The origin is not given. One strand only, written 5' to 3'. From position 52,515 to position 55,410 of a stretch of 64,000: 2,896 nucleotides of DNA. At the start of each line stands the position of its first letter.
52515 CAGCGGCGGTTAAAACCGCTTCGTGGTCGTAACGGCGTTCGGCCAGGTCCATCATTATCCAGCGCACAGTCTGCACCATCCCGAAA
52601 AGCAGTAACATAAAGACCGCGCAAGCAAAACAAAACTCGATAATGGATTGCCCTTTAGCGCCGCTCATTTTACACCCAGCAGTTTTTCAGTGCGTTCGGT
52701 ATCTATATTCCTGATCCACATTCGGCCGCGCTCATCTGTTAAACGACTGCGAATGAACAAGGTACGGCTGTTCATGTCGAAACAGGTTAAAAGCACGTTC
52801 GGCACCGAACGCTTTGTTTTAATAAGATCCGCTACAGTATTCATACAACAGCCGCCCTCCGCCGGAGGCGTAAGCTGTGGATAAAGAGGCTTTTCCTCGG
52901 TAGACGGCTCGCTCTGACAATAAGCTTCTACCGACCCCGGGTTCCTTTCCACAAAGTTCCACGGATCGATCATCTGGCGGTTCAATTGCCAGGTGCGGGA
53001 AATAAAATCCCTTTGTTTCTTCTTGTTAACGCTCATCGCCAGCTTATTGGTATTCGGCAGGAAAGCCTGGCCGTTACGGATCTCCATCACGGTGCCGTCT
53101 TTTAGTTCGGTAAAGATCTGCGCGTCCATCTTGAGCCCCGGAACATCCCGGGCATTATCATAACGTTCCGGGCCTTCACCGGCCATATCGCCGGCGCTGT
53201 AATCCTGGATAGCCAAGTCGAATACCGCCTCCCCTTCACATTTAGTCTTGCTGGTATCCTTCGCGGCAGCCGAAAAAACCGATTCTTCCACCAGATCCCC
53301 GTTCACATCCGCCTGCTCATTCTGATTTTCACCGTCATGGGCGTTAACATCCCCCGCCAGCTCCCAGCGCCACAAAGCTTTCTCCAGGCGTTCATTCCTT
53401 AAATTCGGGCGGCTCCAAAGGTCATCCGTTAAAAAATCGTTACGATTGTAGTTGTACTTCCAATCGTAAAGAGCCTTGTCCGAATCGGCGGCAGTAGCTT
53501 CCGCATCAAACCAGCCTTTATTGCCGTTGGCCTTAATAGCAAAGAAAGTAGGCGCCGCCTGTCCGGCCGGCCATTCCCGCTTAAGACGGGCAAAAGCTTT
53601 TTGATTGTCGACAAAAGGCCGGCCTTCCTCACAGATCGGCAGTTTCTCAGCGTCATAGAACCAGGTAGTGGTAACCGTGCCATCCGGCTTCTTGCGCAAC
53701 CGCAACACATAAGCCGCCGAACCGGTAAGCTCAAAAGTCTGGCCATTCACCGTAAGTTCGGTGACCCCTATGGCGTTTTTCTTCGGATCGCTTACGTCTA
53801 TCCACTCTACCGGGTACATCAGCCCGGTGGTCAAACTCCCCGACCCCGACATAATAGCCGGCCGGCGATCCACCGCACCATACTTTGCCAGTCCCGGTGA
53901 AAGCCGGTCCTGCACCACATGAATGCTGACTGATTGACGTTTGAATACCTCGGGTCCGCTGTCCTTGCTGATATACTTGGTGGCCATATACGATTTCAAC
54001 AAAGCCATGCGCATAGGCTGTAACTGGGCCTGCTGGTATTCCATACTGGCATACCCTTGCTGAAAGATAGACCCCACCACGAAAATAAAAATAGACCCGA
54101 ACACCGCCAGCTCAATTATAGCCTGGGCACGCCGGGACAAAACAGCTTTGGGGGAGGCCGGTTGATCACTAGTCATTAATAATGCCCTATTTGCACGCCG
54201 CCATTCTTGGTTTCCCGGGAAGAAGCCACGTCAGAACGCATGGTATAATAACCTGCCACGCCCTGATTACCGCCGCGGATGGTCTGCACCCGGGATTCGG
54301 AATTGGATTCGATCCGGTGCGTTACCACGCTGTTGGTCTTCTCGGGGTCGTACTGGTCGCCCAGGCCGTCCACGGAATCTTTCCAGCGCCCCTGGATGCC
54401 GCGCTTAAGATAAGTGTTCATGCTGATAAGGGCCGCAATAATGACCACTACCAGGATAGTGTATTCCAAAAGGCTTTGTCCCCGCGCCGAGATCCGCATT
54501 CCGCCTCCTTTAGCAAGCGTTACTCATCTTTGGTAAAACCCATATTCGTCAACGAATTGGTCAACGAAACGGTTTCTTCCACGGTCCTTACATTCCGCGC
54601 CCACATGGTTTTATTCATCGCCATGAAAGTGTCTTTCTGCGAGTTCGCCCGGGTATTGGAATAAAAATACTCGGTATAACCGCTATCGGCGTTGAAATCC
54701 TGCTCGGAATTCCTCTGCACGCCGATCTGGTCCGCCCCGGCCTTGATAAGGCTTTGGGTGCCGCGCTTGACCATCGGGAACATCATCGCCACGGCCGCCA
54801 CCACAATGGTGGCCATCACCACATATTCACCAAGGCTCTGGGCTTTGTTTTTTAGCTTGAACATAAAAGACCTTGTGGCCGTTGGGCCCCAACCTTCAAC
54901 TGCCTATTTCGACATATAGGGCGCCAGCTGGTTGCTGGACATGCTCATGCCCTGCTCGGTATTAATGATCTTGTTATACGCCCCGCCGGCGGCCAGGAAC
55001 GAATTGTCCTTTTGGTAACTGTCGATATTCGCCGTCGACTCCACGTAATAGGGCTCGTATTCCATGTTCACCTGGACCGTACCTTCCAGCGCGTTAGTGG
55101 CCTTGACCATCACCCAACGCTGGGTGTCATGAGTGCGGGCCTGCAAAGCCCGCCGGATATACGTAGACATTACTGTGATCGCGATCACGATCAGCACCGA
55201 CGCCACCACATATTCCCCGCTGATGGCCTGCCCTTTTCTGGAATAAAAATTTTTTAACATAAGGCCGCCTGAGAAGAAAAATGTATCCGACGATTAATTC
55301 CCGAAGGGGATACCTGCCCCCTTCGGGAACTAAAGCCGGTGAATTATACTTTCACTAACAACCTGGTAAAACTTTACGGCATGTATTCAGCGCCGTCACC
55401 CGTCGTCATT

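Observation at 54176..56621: Array of seven to nine paralogous pilin genes, including an unannotated 50-aa Flp-like sORF with a consensus -10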

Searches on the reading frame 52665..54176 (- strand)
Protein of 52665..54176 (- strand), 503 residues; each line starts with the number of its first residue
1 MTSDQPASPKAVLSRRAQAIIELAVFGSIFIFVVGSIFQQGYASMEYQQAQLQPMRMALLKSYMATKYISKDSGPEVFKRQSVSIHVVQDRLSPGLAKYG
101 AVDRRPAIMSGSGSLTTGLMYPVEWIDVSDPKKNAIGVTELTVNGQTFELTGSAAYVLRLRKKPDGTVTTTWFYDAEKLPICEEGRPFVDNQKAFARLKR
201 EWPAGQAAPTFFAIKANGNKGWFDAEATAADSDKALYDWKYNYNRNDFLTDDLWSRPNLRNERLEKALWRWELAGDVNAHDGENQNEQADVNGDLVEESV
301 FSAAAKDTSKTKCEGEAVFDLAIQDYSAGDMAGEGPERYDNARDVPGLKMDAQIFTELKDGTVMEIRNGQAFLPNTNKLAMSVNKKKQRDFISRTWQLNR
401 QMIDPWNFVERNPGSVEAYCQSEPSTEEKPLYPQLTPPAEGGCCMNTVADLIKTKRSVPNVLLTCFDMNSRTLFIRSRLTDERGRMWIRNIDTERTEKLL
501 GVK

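Call 4: search_protein_families(library=pfam, max_evalue=1, proteins=[window:52665-54176:-])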
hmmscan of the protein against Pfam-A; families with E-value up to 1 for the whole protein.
window:52665-54176:- (503 aa): 1 family
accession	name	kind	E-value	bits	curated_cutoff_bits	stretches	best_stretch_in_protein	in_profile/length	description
PF23906.1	DUF7248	-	0.089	13.2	27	1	23-48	14-40/58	Family of unknown function (DUF7248)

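Call 10: search_protein_families(library=ncbifam, max_evalue=1, proteins=[window:52665-54176:-])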
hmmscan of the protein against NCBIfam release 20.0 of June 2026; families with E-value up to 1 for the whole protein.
window:52665-54176:- (503 aa): 0 families

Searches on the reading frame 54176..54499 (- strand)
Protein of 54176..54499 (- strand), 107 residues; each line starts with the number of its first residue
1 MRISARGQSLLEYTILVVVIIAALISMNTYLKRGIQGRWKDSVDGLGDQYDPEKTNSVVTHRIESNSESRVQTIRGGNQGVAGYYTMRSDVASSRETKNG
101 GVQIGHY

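Call 4: search_protein_families(library=pfam, max_evalue=1, proteins=[window:54176-54499:-])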
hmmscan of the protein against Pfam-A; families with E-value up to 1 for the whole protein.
window:54176-54499:- (107 aa): 1 family
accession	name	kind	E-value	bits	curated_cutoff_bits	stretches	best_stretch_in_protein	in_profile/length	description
PF11694.13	DUF3290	-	0.059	13.7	31.3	1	8-41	15-48/144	Protein of unknown function (DUF3290)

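Call 10: search_protein_families(library=ncbifam, max_evalue=1, proteins=[window:54176-54499:-])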
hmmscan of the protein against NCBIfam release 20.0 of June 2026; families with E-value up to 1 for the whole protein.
window:54176-54499:- (107 aa): 1 family
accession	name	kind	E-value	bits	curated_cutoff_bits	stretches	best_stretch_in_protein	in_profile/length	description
NF006356.0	PRK08578.1-4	equivalog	0.03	13.9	330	1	13-92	37-115/302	preprotein translocase subunit SecF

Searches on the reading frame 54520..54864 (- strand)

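Call 4: search_protein_families(library=pfam, max_evalue=1, proteins=[window:54520-54864:-])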
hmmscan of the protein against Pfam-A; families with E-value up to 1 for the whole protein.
window:54520-54864:- (114 aa): 1 family
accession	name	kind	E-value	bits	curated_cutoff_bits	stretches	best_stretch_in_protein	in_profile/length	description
PF18971.5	CagA_N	-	0.026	12.8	27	1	27-101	607-681/876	CagA protein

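Call 10: search_protein_families(library=ncbifam, max_evalue=1, proteins=[window:54520-54864:-])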
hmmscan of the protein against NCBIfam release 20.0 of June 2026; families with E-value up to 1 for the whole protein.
window:54520-54864:- (114 aa): 1 family
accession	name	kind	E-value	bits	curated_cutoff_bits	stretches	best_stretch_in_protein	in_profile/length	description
NF009438.0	PRK12797.1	subfamily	0.0023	17.7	179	1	15-96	55-135/217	EscR/YscR/HrcR family type III secretion system export apparatus protein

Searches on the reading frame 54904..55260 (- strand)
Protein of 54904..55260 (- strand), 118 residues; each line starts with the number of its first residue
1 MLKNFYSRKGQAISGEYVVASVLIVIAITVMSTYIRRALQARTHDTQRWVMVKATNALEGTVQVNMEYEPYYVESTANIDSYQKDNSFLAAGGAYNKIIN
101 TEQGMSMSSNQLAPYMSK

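Call 4: search_protein_families(library=pfam, max_evalue=1, proteins=[window:54904-55260:-])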
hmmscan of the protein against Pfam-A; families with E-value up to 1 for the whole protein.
window:54904-55260:- (118 aa): 0 families

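Call 10: search_protein_families(library=ncbifam, max_evalue=1, proteins=[window:54904-55260:-])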
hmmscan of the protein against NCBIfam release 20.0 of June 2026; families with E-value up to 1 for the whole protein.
window:54904-55260:- (118 aa): 2 families
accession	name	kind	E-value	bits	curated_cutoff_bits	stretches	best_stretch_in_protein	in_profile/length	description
NF047643.1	seleno_TsoY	equivalog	0.042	13.3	250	1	12-54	281-323/366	selenoprotein TsoY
NF007660.0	PRK10332.1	equivalog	0.11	13.1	86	1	9-51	9-53/107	prepilin-type N-terminal cleavage/methylation domain-containing protein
